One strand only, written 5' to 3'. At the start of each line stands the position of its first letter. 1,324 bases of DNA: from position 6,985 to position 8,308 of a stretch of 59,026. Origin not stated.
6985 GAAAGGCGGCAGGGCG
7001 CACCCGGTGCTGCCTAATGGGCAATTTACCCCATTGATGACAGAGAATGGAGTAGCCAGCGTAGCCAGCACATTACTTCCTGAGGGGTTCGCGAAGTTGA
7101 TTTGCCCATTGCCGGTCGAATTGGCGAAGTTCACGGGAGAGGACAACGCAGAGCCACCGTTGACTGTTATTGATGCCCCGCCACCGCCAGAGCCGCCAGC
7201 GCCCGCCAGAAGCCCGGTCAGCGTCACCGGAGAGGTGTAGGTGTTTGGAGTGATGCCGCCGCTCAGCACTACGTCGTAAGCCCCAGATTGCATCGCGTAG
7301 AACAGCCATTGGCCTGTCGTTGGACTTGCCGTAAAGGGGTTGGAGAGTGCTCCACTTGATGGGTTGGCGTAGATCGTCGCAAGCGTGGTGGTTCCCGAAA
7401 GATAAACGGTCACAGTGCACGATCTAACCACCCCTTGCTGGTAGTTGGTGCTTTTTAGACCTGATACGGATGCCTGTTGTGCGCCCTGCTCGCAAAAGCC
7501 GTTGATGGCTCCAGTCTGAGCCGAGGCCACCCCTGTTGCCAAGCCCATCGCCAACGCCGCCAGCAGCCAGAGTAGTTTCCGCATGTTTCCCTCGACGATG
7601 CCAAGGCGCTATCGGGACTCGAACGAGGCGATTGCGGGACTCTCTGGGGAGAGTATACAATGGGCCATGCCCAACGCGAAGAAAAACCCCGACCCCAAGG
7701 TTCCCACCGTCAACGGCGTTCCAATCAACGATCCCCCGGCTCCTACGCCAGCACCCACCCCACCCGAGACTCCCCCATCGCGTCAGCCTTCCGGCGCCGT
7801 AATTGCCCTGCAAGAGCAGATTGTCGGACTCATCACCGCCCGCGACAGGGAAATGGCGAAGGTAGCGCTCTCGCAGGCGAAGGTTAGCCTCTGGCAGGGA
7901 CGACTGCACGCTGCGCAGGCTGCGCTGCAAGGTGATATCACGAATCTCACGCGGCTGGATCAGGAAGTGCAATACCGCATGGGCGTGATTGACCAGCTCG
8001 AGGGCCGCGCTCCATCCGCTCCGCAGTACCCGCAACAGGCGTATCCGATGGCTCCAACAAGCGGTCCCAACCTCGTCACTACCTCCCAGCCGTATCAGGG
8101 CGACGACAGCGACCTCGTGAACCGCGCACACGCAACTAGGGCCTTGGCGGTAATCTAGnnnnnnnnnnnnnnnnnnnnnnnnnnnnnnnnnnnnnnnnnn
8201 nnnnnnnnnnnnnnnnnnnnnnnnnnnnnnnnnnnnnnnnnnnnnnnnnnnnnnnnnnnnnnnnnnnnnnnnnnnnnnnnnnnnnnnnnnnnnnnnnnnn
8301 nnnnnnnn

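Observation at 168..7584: Fibre-like giant proteins carry canonical Sec signal peptides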

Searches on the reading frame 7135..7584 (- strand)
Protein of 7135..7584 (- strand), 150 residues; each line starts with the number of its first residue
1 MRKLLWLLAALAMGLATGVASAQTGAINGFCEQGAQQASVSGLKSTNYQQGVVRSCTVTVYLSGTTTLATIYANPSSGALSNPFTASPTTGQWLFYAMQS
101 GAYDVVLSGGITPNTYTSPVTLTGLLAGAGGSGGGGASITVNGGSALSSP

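Call 45: predict_structure(alignment_id=A1)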
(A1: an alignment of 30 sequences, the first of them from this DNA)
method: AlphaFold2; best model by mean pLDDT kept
length: 150 residues; sequences in the alignment: 30
mean_pLDDT: 78.5   pTM: 0.66
mean pLDDT of the five models: 78.5, 77.7, 75.8, 73.9, 73.6
residues with pLDDT >= 90: 64; 70-90: 41; 50-70: 23; < 50: 22
segments of 3 or more residues with pLDDT < 50: 131-150
pLDDT, mean of each block of 10 residues (from residue 1): 89 75 85 63 53 91 96 88 95 93 94 87 85 41 42
secondary structure, 60 per line:
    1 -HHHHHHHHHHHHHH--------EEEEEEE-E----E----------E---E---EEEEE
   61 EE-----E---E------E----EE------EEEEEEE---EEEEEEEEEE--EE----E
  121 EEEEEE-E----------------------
elements in order: H2-15 E24-30 E56-62 E92-98 E102-111 E120-126
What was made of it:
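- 7519..7584 (-): Signal peptide of the 1657-aa protein (aa 1-22, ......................, predicted cleavage before Gln23). Modelled as an N-terminal helix (aa 2-15) separate from the domain (call 45).
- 7210..7518 (-): N-terminal beta-sandwich anchor domain (aa 23-125) with the conserved pair C31/C56, followed by a poly-Gly linker. AF2 model (call 45).
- The AF2 model shows a helix at aa 2-15 (call 45).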

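Call 50: fold_search(model_id=the predicted structure, library=pdb)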
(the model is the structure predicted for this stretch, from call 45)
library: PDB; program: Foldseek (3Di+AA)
matches with E <= 10: 324; with E <= 0.001: 0
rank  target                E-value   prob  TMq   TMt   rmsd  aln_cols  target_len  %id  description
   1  9vyg_o                1.8e-02  1.00  0.40  0.46   3.5        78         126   20  Cyanopodophage Pan3 tail complex (released 2025-11-26)
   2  7eeq_A                2.4e-02  1.00  0.39  0.54   4.9        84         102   24  Cyanophage Pam1 tail machine (released 2021-10-20)
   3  9vyg_m                2.8e-02  1.00  0.40  0.46   3.2        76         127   20  Cyanopodophage Pan3 tail complex (released 2025-11-26)
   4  6ixy_B                2.1e-01  0.92  0.35  0.13   4.0        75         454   16  X-ray structure of major pilin from C. perfringens SM101 (released 2019-08-14)
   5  5xcc_A                2.6e-01  0.66  0.31  0.13   6.0        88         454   15  X-ray structure of Clostridium perfringens pili protein CppA (released 2018-02-28)
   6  2l7q_MODEL_1_A        5.0e-01  0.30  0.30  0.35   6.1       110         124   14  Solution NMR structure of conjugate transposon protein BVU_1572(27-141) from Bacteroides Vulgatus, Northeast S (released 2010-12-29)
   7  6ixy_A                5.9e-01  0.72  0.36  0.14   4.1        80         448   14  X-ray structure of major pilin from C. perfringens SM101 (released 2019-08-14)
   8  9z3q_D                5.9e-01  0.28  0.31  0.37   8.5       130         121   12  Cryo-EM structure of KSHV glycoprotein gHgL in complex with MLKH3 and MLKH10 FABs (released 2025-12-10)
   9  5w1v_E                6.5e-01  0.38  0.29  0.20   6.6        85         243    9  Structure of the HLA-E-VMAPRTLIL/GF4 TCR complex (released 2017-10-04)
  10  6c83_C                6.5e-01  0.33  0.28  0.43   7.9       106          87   11  Structure of Aurora A (122-403) bound to inhibitory Monobody Mb2 and AMPPCP (released 2019-02-27)
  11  2fk9                  6.5e-01  0.25  0.28  0.29   7.1       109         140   14  Human protein kinase C, eta (released 2006-01-17)
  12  6cpg_E                6.9e-01  0.60  0.34  0.53   7.4       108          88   12  Structure of dephosphorylated Aurora A (122-403) in complex with inhibiting monobody and AT9283 in an inactive conform (released 2018-06-27)
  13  4xoh_C                6.9e-01  0.08  0.16  0.11  14.5        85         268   12  Mechanistic insights into anchorage of the contractile ring from yeast to humans (released 2015-07-15)
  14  2doc_MODEL_1_A        7.7e-01  0.38  0.30  0.35   5.7        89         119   10  Solution structure of the Fibronectin type-III domain of human Neural cell adhesion molecule 2 (released 2006-10-28)
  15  5a40_E                8.1e-01  0.51  0.32  0.48   6.8       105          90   10  Crystal structure of a dual topology fluoride ion channel. (released 2015-09-02)
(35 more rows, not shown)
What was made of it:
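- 7210..7518 (-): Foldseek top PDB hits are the Pan3 and Pam1 cyanopodophage tail complexes (call 50).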

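Call 51: search_solved_structures(query=A1, max_evalue=10, show_alignments=3)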
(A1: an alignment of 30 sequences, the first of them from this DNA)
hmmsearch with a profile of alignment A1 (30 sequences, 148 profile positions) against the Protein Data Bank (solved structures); distinct sequences matched with E-value up to 10: 13.
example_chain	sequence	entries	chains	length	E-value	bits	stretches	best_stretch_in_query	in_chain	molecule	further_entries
9vyg_n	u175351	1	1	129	0.0019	20.7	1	51-91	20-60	Tail spike protein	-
9vyg_m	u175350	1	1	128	0.002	20.6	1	51-91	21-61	Tail spike protein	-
9vyg_o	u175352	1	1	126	0.002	20.6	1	51-91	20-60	Tail spike protein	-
9vyh_m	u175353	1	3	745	0.0042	19.6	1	51-91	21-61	Tail spike protein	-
8y3q_G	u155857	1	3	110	0.24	13.9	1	47-127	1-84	Light chain of F11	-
6hqa_F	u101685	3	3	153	0.5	12.9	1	59-87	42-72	Subunit (17 kDa) of TFIID and SAGA complexes, involved in RNA polymerase II transcription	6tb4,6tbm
9fw4_A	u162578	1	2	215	2.2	10.8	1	82-110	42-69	heme oxygenase (biliverdin-producing)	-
1wnv_A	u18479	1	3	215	2.2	10.8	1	82-110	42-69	Heme oxygenase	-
1wnw_A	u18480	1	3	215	2.2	10.8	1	82-110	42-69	Heme oxygenase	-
9fy4_A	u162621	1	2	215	2.2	10.8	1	82-110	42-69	heme oxygenase (biliverdin-producing)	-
1wnx_A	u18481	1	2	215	2.2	10.8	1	82-110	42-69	Heme oxygenase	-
1iw0_A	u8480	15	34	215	2.2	10.8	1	82-110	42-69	Heme oxygenase | heme oxygenase (biliverdin-producing)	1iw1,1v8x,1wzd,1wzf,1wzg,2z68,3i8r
9fvs_A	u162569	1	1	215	2.2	10.8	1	82-110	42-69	heme oxygenase (biliverdin-producing)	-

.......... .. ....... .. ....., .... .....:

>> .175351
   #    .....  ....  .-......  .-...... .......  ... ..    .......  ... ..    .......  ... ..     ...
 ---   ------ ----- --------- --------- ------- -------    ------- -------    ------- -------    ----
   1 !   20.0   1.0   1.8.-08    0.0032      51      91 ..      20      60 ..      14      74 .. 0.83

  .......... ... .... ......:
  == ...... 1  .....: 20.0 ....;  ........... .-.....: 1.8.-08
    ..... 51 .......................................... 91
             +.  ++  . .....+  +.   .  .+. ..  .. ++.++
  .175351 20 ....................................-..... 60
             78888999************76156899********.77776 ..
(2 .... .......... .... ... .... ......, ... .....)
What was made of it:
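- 7210..7518 (-): Profile hit to the Pan3 'Tail spike protein', E=0.002 (call 51).
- Closest known: Podophage tail spikes with an N-terminal anchor domain. Same: The beta-sandwich domain is the same, with the motif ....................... at the N-terminus of a long spike (calls 50, 51).
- The N-domain matches the Pan3 tail spike N-terminus as resolved in the tail complex (profile E=0.002; Foldseek probability 1.0) and the Pam1 tail machine (calls 50, 51).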

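Call 77: search_protein_representatives(alignment_id=A1)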
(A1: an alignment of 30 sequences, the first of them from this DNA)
Query: 30 sequences, 148 profile positions. Proteins with E-value up to 0.001 (for the whole library): 3877; up to 1e-10: 2302; up to 1e-30: 552. The best 150 are listed.
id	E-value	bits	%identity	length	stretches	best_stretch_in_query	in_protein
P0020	1.3e-58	212.7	-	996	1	5-141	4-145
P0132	4.8e-58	210.9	-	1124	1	1-140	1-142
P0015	8.3e-57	206.9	-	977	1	1-140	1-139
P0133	1.2e-56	206.4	-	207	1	1-134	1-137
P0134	1.8e-56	205.8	-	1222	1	1-138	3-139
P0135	4.1e-56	204.6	-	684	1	1-141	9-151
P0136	1.1e-55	203.2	-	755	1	1-145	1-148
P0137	1.4e-55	203.0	-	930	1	5-143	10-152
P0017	1.8e-55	202.6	-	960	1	1-142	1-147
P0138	1.9e-55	202.5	-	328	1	1-137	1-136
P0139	2.4e-55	202.1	-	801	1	1-140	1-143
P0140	2.5e-55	202.1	-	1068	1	9-144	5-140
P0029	3.0e-55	201.8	-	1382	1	1-146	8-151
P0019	8.0e-55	200.5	-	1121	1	1-143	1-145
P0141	8.2e-55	200.4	-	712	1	1-137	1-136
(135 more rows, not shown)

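Call 96: fold_search(model_id=the predicted structure, library=viral)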
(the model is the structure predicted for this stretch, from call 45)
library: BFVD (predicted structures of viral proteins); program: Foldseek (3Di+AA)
matches with E <= 10: 270; with E <= 0.001: 11
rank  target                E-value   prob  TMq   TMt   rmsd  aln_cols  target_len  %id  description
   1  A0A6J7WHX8            2.1e-05  1.00  0.50  0.11   3.2       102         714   32  Pectate lyase superfamily protein [uncultured Caudovirales phage]
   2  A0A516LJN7            3.4e-05  1.00  0.51  0.13   2.6       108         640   21  (no name in the UniProt tables at hand)
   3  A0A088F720            8.7e-05  1.00  0.51  0.11   2.1       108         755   18  (no name in the UniProt tables at hand)
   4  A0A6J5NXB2            1.5e-04  1.00  0.50  0.13   2.3       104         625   22  Pectate lyase superfamily protein [uncultured Caudovirales phage]
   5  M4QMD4                1.8e-04  1.00  0.44  0.33   5.4       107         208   19  (no name in the UniProt tables at hand)
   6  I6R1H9                1.9e-04  1.00  0.49  0.16   3.8       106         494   25  (no name in the UniProt tables at hand)
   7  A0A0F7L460            2.7e-04  1.00  0.52  0.26   2.7       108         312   16  Uncharacterized protein [uncultured marine virus]
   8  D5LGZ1                3.4e-04  1.00  0.42  0.09   3.9       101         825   26  Conserved phage protein [Escherichia phage vB_EcoM_ECO1230-10]
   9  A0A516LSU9            4.7e-04  1.00  0.45  0.31   7.4       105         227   21  (no name in the UniProt tables at hand)
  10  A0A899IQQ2            5.2e-04  1.00  0.52  0.22   1.5       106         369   24  (no name in the UniProt tables at hand)
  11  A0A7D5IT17            7.6e-04  1.00  0.42  0.08   4.6        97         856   26  (no name in the UniProt tables at hand)
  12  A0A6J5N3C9            1.1e-03  1.00  0.38  0.24  13.3       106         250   19  Uncharacterized protein [uncultured Caudovirales phage]
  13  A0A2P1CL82            2.1e-03  1.00  0.40  0.08   4.4       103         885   22  Tail spike protein [Pantoea phage vB_PagS_Vid5]
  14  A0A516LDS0            2.5e-03  1.00  0.46  0.10   4.4       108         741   18  (no name in the UniProt tables at hand)
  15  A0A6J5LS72            3.3e-03  1.00  0.45  0.12   5.4       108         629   18  Uncharacterized protein [uncultured Caudovirales phage]
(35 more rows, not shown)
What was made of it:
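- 7210..7518 (-): BFVD hits to phage tail spikes and depolymerases, E down to 2e-5 (call 96).
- On Podophage tail spike / receptor-binding protein: BFVD hits down to E=2e-5 (calls 50, 51, 96).
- It matches many phage spikes and depolymerases in BFVD (call 96).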

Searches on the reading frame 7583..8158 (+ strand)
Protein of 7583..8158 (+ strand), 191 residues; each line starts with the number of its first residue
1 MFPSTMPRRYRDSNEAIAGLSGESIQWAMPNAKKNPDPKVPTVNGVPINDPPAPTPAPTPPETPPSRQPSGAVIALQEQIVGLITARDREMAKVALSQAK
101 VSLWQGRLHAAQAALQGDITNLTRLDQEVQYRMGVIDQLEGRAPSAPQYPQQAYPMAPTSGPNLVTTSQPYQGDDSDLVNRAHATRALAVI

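Call 54: search_protein_families(library=pfam, proteins=[window:7583-8158:+], max_evalue=0.01)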
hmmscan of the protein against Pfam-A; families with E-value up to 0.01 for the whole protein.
window:7583-8158:+ (191 aa): 0 families
